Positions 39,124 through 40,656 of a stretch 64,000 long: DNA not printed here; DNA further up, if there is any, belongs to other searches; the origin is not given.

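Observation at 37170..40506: C-branched deoxysugar module: RmlD-like reductases, Gfo/Idh/MocA oxidoreductase and TylC3-like C-methyltransferase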

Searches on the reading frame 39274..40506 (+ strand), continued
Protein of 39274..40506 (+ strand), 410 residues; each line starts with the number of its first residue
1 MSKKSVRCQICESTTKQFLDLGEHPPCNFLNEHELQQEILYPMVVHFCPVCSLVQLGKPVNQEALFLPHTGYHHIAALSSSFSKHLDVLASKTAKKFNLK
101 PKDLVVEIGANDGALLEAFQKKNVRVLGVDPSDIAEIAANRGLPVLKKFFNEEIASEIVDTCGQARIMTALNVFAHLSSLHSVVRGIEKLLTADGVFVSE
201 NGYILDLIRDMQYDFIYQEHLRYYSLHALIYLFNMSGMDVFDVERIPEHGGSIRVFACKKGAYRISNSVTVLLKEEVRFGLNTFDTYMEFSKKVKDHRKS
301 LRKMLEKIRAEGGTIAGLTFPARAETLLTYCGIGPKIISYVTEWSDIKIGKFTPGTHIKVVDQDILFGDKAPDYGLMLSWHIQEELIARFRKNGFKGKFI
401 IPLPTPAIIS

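Call 46: find_homologous_proteins(query=L008:9002-11224:+, max_evalue=1e-30)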
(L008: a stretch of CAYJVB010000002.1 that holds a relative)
Query L008:9002-11224:+ (740 aa): 60 proteins with E <= 1e-30 among 8000 candidates.
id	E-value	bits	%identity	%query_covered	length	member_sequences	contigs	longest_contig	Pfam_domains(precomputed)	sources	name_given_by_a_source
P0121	0.0e+0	1439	83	100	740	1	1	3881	PF13489.13,PF01408.29,PF08421.17,PF22725.2,PF02894.23,PF08484.18,PF08242.19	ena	-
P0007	1.4e-177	610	67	54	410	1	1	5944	PF13489.13,PF08421.17,PF08484.18,PF08242.19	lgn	-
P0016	1.7e-167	577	63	55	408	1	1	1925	PF13489.13,PF08421.17,PF08484.18,PF08242.19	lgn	-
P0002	5.6e-167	575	62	55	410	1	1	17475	PF13489.13,PF08421.17,PF08484.18,PF08242.19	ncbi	-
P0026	4.5e-166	572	64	55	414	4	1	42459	PF13489.13,PF08421.17,PF08484.18,PF08241.19,PF08242.19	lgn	-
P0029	1.5e-165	571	64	55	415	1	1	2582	PF13489.13,PF08421.17,PF08484.18,PF08241.19,PF08242.19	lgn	-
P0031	3.4e-164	566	64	55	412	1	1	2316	PF13489.13,PF08421.17,PF08484.18,PF08241.19,PF08242.19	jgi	jgi:SAM-dependent methyltransferase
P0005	3.7e-163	563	62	54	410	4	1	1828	PF13489.13,PF08421.17,PF08484.18,PF08242.19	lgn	-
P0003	6.4e-163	562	61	55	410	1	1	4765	PF13489.13,PF08421.17,PF08484.18,PF08242.19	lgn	-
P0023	1.1e-162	561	63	55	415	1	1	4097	PF13489.13,PF08421.17,PF13649.13,PF08484.18,PF08241.19,PF08242.19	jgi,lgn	-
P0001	2.9e-156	540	58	55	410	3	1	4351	PF13489.13,PF08421.17,PF08484.18,PF08242.19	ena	-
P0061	9.3e-151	522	57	55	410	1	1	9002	PF13489.13,PF08421.17,PF08484.18,PF08242.19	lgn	-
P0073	3.3e-120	421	51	54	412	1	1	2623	PF13489.13,PF08421.17,PF08484.18,PF08242.19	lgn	-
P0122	3.8e-98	348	44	54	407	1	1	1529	PF13489.13,PF08421.17,PF13649.13,PF08484.18,PF08241.19,PF08242.19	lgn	-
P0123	2.9e-93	332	43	54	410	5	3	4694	PF13489.13,PF08421.17,PF08484.18,PF08241.19,PF08242.19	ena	-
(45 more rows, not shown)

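Call 65: list_cluster_members(proteins=[window:39274-40506:+, window:38260-39273:+, window:37170-38093:-, window:43949-44845:-, window:46668-47708:-])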
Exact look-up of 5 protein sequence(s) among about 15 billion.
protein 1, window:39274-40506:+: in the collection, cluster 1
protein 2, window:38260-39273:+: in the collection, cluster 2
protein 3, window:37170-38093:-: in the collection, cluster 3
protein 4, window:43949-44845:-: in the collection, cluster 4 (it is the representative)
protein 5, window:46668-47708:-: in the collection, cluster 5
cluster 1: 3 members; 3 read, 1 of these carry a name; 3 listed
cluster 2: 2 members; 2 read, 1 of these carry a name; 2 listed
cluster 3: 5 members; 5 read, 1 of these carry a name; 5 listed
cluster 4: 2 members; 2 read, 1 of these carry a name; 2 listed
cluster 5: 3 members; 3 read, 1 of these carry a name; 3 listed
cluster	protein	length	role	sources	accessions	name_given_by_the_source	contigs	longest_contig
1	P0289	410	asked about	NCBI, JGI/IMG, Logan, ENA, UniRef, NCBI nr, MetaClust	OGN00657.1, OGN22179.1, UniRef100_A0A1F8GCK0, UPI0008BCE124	MAG: hypothetical protein A2651_03265 [Candidatus Yanofskybacteria bacterium ... | Methyltransferase n=1 Tax=Candidatus Yanofskybacteria bacterium RIFCSPLOWO2_01_FULL_42_49 ... | status=active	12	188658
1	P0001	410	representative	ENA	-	-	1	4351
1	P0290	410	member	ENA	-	-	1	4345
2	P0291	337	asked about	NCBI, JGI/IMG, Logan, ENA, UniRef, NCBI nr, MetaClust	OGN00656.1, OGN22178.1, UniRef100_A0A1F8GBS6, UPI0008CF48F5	MAG: hypothetical protein A2651_03260 [Candidatus Yanofskybacteria bacterium ... | Gfo/Idh/MocA-like oxidoreductase N-terminal domain-containing protein n=1 Tax=Candidatus ... | status=active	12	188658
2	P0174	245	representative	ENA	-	-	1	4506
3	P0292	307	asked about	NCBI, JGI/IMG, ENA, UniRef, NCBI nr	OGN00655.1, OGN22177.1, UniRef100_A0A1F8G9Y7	MAG: hypothetical protein A2651_03255 [Candidatus Yanofskybacteria bacterium ... | dTDP-4-dehydrorhamnose reductase n=1 Tax=Candidatus Yanofskybacteria bacterium ...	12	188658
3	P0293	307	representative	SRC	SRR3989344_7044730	-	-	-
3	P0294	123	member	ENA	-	-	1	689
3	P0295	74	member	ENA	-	-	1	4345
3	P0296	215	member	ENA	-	-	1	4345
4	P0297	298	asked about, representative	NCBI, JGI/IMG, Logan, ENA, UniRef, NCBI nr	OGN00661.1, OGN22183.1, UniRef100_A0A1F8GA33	MAG: hypothetical protein A2651_03285 [Candidatus Yanofskybacteria bacterium ... | dTDP-4-dehydrorhamnose reductase n=1 Tax=Candidatus Yanofskybacteria bacterium ...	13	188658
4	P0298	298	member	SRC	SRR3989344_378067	-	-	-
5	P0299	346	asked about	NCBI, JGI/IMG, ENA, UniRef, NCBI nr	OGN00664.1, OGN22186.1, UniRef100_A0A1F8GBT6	MAG: hypothetical protein A2651_03300 [Candidatus Yanofskybacteria bacterium ... | NAD-dependent epimerase/dehydratase domain-containing protein n=1 Tax=Candidatus ...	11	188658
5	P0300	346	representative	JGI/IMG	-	-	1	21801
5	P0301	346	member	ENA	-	-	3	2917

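Call 69: search_protein_families(library=pfam, proteins=[L047:8933-9943:+, L018:9017-9985:+], max_evalue=1)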
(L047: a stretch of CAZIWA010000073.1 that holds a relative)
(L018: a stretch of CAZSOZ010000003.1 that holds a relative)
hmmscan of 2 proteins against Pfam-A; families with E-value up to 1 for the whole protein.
L047:8933-9943:+ (336 aa): 14 families
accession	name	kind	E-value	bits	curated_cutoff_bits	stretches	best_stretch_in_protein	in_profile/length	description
PF01370.27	Epimerase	-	1.3e-44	152.8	20.9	1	7-251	2-240/240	NAD dependent epimerase/dehydratase family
PF16363.11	GDP_Man_Dehyd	-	9.3e-36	124.4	27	1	7-312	1-331/332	GDP-mannose 4,6 dehydratase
PF01073.25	3Beta_HSD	-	4e-23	82.3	22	1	7-201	1-198/280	3-beta hydroxysteroid dehydrogenase/isomerase family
PF13460.12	NAD_binding_10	-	3.6e-14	53.5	27.2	1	10-129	1-107/184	NAD(P)H-binding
PF05368.20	NmrA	-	1.8e-11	44.7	27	1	5-75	4-74/298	NmrA-like family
PF02719.21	Polysacc_synt_2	-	4e-11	43.1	20.2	1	7-265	2-243/293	Polysaccharide biosynthesis protein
PF04321.23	RmlD_sub_bind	-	9.5e-11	41.7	27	1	7-282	4-247/287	RmlD substrate binding domain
PF07993.18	NAD_binding_4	-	4.4e-09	36.3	20.1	1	8-186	1-210/258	Male sterility protein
PF08659.16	KR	-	1.3e-07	32.1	22.6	1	5-121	2-136/180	KR domain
PF00106.31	adh_short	-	1.1e-06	28.7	26.6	1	6-71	3-71/195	short chain dehydrogenase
PF02254.24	TrkA_N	-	0.0015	19.3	23.8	1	11-67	5-58/116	TrkA-N domain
PF03435.24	Sacchrp_dh_NADP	-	0.0097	16.7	25.1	1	9-109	4-100/129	Saccharopine dehydrogenase NADP binding domain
PF13561.12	adh_short_C2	-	0.042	13.9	27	1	15-71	8-65/236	Enoyl-(Acyl carrier protein) reductase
PF03807.23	F420_oxidored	-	0.05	14.6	21.6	1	11-43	6-39/94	NADP oxidoreductase coenzyme F420-dependent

L018:9017-9985:+ (322 aa): 15 families
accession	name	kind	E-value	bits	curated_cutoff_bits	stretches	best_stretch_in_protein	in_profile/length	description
PF01370.27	Epimerase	-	3.7e-49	167.7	20.9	1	4-249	1-240/240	NAD dependent epimerase/dehydratase family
PF16363.11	GDP_Man_Dehyd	-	5.4e-42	144.9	27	1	5-312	1-332/332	GDP-mannose 4,6 dehydratase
PF02719.21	Polysacc_synt_2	-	4.3e-19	69.2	20.2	2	154-276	135-258/293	Polysaccharide biosynthesis protein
PF01073.25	3Beta_HSD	-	6.7e-13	48.7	22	1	5-125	1-121/280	3-beta hydroxysteroid dehydrogenase/isomerase family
PF07993.18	NAD_binding_4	-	3.9e-12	46.3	20.1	1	6-193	1-214/258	Male sterility protein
PF04321.23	RmlD_sub_bind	-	1.9e-05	24.4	27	1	3-281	2-243/287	RmlD substrate binding domain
PF13847.12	Methyltransf_31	-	5.3e-05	23.4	27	1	9-95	13-100/145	Methyltransferase domain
PF08659.16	KR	-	9.8e-05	22.8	22.6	1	5-128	4-144/180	KR domain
PF13460.12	NAD_binding_10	-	0.0016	18.8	27.2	1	8-125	1-103/184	NAD(P)H-binding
PF00106.31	adh_short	-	0.0019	18.2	26.6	1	2-67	1-67/195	short chain dehydrogenase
PF02254.24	TrkA_N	-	0.0095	16.7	23.8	1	9-81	5-72/116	TrkA-N domain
PF05368.20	NmrA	-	0.023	14.7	27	1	2-74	3-74/298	NmrA-like family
PF03435.24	Sacchrp_dh_NADP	-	0.051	14.3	25.1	1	9-77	5-76/129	Saccharopine dehydrogenase NADP binding domain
PF01118.30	Semialdhyde_dh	-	0.061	14.2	26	1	5-75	3-72/121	Semialdehyde dehydrogenase, NAD binding domain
PF24762.1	TPR_IF140-IFT172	-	0.075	12.1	26.8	1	220-270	203-253/486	IF140/IFT172 TPR domain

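Call 70: search_solved_structures(query=A3, max_evalue=1e-25)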
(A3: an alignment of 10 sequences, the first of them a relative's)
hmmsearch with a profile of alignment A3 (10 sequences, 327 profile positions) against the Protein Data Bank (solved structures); distinct sequences matched with E-value up to 1e-25: 46.
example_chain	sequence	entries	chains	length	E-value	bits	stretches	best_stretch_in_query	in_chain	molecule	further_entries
8rdg_A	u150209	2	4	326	7.9e-47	163.1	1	6-316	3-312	SDR family NAD(P)-dependent oxidoreductase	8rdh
8rdi_A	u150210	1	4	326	4.6e-46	160.6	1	6-316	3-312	SDR family NAD(P)-dependent oxidoreductase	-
8vr2_A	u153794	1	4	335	1.3e-44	155.8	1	3-323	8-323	NAD-dependent epimerase/dehydratase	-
4lk3_A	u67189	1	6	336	1.1e-41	146.2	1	3-324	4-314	UDP-glucuronic acid decarboxylase 1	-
4m55_A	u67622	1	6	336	1.8e-41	145.5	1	3-324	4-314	UDP-glucuronic acid decarboxylase 1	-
4gll_A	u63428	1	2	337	2.1e-41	145.3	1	3-324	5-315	UDP-glucuronic acid decarboxylase 1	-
2b69_A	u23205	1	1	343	2.3e-41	145.2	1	3-324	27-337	UDP-glucuronate decarboxylase 1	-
8shh_A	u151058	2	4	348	1.2e-38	136.3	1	5-321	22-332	dTDP-glucose 4,6-dehydratase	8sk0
1r66_A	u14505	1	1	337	5.4e-38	134.1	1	6-321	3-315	TDP-glucose-4,6-dehydratase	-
1r6d_A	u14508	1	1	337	2.4e-37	131.9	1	6-321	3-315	TDP-glucose-4,6-dehydratase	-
2hun_A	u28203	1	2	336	8.7e-37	130.1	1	2-320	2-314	336aa long hypothetical dTDP-glucose 4,6-dehydratase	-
7ys8_A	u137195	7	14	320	4.6e-35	124.5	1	6-324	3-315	UDP-glucose 4-epimerase | UDP-glucose 4-epimerase along with EC 5.1.3.2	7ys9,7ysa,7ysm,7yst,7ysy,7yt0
3ehe_A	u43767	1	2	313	9.3e-35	123.5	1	6-323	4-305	UDP-glucose 4-epimerase (GalE-1)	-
10ke_A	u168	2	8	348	2.5e-34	122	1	4-320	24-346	Capsular polysaccharide biosynthesis protein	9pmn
3ru7_A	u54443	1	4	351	4e-34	121.4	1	3-322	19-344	WbgU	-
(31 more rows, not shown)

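Call 76: search_protein_families(library=pfam, proteins=[L034:811-1797:-, L034:2059-2799:+, L034:2910-4109:+, L034:4138-5022:-, L034:5190-6347:+, L034:12266-12811:-, L034:13386-14702:-, L034:15342-16295:+, L034:16413-17471:+, L034:17548-18717:-], max_evalue=0.00001)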
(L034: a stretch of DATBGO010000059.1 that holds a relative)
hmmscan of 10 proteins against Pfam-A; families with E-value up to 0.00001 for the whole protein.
L034:811-1797:- (328 aa): 3 families
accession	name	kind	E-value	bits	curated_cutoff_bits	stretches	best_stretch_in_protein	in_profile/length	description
PF00005.33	ABC_tran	-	9.1e-29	101.3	25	1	22-166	1-137/137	ABC transporter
PF13304.12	AAA_21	-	3.1e-11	44.3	27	0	122-195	222-298/304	AAA domain, putative AbiEii toxin, Type IV TA system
PF13732.12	DrrA1-3_C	-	2.2e-07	31.9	27.4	1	219-304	1-78/81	ATP-binding protein DrrA1-3-like, C-terminal domain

L034:2059-2799:+ (246 aa): 2 families
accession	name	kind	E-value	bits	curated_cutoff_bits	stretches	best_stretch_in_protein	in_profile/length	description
PF02909.22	TetR_C_1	-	5.2e-17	62.5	21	1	96-240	8-144/146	Tetracyclin repressor-like, C-terminal domain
PF00440.29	TetR_N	-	8.5e-08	32.3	24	1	36-80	1-45/47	Bacterial regulatory proteins, tetR family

L034:2910-4109:+ (399 aa): 4 families
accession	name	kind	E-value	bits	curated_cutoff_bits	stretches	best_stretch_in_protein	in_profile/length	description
PF03275.19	GLF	-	5.2e-24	85.5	26.3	1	169-373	2-203/203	UDP-galactopyranose mutase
PF13450.12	NAD_binding_8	-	3.6e-15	56.4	21.9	1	27-87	1-62/68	NAD(P)-binding Rossmann-like domain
PF01593.30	Amino_oxidase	-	6e-09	36.1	19.8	1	33-100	2-68/443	Flavin containing amine oxidoreductase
PF01266.30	DAO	-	4.6e-06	26.8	27.9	1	25-61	2-39/353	FAD dependent oxidoreductase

L034:4138-5022:- (294 aa): 1 family
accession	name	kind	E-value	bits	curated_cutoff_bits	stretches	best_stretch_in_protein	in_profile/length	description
PF03781.23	FGE-sulfatase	-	3.9e-58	197.5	23.3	1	8-288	5-254/255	Sulfatase-modifying factor enzyme 1-like domain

L034:5190-6347:+ (385 aa): 0 families

L034:12266-12811:- (181 aa): 0 families

L034:13386-14702:- (438 aa): 0 families

L034:15342-16295:+ (317 aa): 1 family
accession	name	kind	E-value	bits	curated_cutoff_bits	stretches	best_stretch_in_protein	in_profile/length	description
PF03069.20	FmdA_AmdA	-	3e-29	102.5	27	2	168-231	202-265/373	Acetamidase/Formamidase family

L034:16413-17471:+ (352 aa): 0 families

L034:17548-18717:- (389 aa): 0 families

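Call 79: search_protein_representatives(protein=window:39274-40506:+)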
Query: 410 residues. Proteins with E-value up to 0.001 (for the whole library): 12514; up to 1e-10: 7613; up to 1e-30: 2909. The best 150 are listed.
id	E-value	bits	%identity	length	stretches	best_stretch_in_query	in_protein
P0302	2.7e-111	388.7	46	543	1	7-409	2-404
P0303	3.2e-105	368.7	46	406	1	7-408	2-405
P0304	8.2e-105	367.4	46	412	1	3-409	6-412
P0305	2.4e-103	362.6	45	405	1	4-409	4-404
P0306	1.2e-92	327.3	42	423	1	7-408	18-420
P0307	4.4e-91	322.2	39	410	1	2-409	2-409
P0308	1.2e-88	314.2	42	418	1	2-409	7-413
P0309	1.3e-88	314.0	45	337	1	77-408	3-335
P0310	3.1e-88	312.8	40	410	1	7-409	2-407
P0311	2.0e-87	310.1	42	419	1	7-406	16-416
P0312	1.3e-86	307.5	39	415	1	7-409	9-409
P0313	2.6e-86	306.5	39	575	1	6-409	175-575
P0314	3.8e-86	305.9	40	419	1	6-409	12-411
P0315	1.1e-85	304.4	40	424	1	7-409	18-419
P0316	1.2e-84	301.1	39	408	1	7-409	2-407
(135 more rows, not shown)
